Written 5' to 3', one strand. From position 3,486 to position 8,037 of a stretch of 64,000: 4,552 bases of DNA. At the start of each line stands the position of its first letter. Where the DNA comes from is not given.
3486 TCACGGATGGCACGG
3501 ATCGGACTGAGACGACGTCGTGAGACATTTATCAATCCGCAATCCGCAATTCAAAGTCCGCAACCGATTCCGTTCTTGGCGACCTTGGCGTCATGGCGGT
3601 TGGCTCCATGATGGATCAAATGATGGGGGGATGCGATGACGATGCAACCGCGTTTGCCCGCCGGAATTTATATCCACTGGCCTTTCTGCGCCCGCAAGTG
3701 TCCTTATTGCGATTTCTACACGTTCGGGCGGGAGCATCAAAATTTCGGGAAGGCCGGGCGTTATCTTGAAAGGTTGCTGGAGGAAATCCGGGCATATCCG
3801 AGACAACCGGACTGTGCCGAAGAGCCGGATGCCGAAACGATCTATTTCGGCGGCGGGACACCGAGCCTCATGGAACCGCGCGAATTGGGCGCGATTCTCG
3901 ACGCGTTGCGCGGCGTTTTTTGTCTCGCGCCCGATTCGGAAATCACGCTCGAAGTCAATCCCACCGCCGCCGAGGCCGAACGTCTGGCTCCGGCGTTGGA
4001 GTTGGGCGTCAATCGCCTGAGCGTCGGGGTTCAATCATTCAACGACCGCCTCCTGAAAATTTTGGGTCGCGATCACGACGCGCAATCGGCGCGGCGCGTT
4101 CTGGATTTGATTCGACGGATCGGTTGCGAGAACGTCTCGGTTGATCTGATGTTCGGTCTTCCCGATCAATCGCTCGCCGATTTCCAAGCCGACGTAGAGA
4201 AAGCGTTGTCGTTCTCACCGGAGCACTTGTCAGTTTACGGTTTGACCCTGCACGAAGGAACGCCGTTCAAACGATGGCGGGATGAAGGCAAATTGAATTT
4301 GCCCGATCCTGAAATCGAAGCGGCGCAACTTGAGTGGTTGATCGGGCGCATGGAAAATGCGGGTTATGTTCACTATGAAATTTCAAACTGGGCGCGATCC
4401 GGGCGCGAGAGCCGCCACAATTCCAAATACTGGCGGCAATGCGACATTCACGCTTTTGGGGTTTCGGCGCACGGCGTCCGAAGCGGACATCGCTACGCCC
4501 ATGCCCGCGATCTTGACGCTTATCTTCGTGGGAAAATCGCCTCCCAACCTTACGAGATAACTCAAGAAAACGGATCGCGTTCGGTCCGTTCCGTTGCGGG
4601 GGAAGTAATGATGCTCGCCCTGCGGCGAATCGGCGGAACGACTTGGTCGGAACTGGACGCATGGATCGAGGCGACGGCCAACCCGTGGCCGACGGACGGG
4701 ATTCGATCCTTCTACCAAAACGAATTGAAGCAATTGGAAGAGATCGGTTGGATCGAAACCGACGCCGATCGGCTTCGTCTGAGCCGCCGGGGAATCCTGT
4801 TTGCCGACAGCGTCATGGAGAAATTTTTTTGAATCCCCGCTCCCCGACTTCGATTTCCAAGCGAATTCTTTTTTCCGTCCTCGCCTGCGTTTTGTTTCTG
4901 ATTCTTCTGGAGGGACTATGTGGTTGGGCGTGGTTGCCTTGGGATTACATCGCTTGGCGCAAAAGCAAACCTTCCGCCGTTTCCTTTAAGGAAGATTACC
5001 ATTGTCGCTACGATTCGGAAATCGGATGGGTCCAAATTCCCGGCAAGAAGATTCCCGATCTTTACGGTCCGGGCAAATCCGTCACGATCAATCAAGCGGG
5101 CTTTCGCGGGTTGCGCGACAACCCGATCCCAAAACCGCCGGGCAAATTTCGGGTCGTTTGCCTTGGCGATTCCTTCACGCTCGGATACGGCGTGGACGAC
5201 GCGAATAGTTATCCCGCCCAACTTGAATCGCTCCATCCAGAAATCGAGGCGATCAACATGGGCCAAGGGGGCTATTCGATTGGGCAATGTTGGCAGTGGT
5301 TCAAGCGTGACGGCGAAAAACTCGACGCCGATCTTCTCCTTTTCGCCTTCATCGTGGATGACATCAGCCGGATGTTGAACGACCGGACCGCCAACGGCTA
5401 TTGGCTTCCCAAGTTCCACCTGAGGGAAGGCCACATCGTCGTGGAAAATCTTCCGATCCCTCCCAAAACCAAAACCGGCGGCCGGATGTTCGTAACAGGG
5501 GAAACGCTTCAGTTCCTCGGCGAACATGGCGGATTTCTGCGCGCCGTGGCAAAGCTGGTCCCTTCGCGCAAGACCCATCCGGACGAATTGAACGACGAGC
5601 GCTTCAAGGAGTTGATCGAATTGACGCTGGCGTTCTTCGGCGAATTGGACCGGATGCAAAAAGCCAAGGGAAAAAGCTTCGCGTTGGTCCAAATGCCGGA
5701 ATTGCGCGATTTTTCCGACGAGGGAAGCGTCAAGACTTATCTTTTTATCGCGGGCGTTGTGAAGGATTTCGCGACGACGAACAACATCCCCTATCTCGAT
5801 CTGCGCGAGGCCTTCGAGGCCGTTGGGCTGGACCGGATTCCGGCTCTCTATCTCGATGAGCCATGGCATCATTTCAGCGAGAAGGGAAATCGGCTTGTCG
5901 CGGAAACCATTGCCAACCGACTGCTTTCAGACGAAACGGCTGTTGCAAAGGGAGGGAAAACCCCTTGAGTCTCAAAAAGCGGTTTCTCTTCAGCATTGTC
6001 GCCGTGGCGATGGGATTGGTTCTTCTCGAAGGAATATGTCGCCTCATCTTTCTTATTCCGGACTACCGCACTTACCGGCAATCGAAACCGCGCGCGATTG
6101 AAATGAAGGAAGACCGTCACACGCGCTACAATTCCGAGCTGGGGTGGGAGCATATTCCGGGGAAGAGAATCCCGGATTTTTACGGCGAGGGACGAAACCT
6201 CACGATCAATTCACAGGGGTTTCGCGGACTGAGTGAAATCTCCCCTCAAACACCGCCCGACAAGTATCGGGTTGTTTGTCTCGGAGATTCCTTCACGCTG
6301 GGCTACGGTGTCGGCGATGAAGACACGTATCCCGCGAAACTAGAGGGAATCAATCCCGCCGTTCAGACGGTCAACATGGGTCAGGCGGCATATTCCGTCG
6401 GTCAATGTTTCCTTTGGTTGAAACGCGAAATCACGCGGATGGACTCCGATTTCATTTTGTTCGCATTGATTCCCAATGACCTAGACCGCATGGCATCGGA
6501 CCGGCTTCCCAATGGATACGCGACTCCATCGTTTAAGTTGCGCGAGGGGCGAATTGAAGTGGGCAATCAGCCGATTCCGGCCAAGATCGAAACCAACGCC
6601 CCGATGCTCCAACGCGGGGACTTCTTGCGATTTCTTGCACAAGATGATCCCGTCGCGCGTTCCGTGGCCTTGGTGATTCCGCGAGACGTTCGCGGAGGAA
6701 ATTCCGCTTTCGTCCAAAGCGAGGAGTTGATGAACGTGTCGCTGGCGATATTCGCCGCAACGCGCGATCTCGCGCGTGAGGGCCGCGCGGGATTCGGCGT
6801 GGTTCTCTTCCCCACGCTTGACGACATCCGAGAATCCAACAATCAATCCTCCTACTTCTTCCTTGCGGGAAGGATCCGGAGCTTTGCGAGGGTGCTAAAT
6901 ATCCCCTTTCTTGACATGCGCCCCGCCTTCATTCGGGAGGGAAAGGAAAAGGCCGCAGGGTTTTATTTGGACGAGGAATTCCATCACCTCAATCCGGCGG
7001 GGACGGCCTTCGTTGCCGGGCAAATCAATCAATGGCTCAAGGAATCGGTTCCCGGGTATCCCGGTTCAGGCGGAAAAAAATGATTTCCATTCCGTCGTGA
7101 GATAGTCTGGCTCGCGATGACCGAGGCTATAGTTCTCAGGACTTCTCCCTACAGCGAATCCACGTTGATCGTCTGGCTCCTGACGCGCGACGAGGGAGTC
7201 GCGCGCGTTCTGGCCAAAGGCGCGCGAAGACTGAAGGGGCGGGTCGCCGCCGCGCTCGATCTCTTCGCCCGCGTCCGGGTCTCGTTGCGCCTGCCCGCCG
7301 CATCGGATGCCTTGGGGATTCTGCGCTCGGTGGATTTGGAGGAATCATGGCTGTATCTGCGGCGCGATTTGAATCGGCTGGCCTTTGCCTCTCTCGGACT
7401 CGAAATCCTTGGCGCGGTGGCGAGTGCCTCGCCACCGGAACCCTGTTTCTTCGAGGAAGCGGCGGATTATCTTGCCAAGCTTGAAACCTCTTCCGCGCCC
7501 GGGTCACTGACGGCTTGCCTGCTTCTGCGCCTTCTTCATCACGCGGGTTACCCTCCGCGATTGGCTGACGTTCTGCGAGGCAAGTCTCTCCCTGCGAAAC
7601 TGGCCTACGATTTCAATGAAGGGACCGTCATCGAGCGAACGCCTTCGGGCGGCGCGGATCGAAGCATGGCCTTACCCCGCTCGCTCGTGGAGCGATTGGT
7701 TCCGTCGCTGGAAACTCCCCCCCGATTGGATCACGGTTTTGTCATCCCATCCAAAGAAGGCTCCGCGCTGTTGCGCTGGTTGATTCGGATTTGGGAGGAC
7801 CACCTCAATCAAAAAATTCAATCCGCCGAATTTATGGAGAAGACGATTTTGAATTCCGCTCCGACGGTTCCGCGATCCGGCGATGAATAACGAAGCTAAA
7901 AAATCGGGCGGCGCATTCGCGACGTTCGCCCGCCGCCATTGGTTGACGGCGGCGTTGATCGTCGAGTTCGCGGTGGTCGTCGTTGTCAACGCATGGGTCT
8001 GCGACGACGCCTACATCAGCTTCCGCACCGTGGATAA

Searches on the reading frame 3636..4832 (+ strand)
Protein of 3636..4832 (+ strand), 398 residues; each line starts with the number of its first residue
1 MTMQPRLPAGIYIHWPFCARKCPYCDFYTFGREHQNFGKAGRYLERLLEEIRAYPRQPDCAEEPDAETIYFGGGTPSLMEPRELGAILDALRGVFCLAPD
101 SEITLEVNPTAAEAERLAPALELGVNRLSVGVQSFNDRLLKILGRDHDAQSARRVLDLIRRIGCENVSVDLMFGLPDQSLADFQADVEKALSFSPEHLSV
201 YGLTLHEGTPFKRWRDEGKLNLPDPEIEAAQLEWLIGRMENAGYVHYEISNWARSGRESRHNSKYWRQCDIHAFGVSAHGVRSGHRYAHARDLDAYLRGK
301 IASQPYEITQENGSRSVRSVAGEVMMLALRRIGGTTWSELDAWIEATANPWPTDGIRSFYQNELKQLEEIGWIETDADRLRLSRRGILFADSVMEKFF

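Call 17: search_protein_families(library=pfam, proteins=[window:3636-4832:+], max_evalue=0.001)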
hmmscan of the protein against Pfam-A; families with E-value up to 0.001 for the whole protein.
window:3636-4832:+ (398 aa): 2 families
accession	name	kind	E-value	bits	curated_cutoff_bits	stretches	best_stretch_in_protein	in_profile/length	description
PF04055.27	Radical_SAM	-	8.3e-28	98.1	29.5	1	12-188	1-164/166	Radical SAM superfamily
PF06969.22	HemN_C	-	2.9e-05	24.5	24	1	323-389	9-67/67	HemN C-terminal domain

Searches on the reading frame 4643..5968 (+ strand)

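Call 17: search_protein_families(library=pfam, proteins=[window:4643-5968:+], max_evalue=0.001)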
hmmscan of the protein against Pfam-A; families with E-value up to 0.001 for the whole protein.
window:4643-5968:+ (441 aa): 1 family
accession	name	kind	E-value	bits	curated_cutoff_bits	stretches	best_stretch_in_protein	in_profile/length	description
PF13472.12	Lipase_GDSL_2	-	7.6e-08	33.5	32.9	1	173-418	1-178/178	GDSL-like Lipase/Acylhydrolase family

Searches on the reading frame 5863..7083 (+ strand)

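Call 17: search_protein_families(library=pfam, proteins=[window:5863-7083:+], max_evalue=0.001)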
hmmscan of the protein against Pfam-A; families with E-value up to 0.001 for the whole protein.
window:5863-7083:+ (406 aa): 1 family
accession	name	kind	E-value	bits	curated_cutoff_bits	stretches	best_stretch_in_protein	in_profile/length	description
PF13472.12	Lipase_GDSL_2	-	3.6e-06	28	32.9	1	139-381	1-176/178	GDSL-like Lipase/Acylhydrolase family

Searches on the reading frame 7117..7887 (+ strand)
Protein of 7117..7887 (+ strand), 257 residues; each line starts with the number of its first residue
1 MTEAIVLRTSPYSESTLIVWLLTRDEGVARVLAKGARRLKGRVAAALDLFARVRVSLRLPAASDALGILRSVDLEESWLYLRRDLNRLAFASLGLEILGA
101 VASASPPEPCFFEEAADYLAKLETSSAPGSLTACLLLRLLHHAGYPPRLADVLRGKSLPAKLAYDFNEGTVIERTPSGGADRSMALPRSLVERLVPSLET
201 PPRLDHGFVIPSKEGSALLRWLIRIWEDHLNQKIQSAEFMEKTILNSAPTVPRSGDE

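Call 86: list_cluster_members(proteins=[window:7117-7887:+, window:7883-9436:+, window:3636-4829:+, window:18143-19579:+, window:21480-22526:-, window:35544-37199:-, window:37250-39037:+, window:48618-51191:+, window:59505-61013:-, window:62123-63667:+])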
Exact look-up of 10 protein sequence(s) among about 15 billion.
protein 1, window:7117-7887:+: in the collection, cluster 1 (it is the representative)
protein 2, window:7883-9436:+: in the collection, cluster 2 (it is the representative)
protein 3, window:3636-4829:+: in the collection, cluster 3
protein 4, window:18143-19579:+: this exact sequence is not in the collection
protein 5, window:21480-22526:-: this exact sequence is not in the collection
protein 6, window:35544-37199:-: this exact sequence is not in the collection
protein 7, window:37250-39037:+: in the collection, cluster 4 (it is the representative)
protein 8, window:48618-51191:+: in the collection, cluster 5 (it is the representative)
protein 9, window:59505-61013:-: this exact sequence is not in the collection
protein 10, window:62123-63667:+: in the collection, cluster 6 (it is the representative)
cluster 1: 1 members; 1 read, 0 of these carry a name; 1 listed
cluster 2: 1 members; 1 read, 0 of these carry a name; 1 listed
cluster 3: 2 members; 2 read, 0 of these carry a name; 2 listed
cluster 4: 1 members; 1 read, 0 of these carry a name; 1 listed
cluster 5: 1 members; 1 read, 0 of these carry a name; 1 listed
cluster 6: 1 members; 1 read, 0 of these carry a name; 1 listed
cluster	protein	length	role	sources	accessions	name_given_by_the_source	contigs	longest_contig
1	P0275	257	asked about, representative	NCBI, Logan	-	-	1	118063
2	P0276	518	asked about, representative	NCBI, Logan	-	-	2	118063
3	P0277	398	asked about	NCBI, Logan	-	-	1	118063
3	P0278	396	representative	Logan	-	-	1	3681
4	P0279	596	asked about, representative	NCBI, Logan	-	-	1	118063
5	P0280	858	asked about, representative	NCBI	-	-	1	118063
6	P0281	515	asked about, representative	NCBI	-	-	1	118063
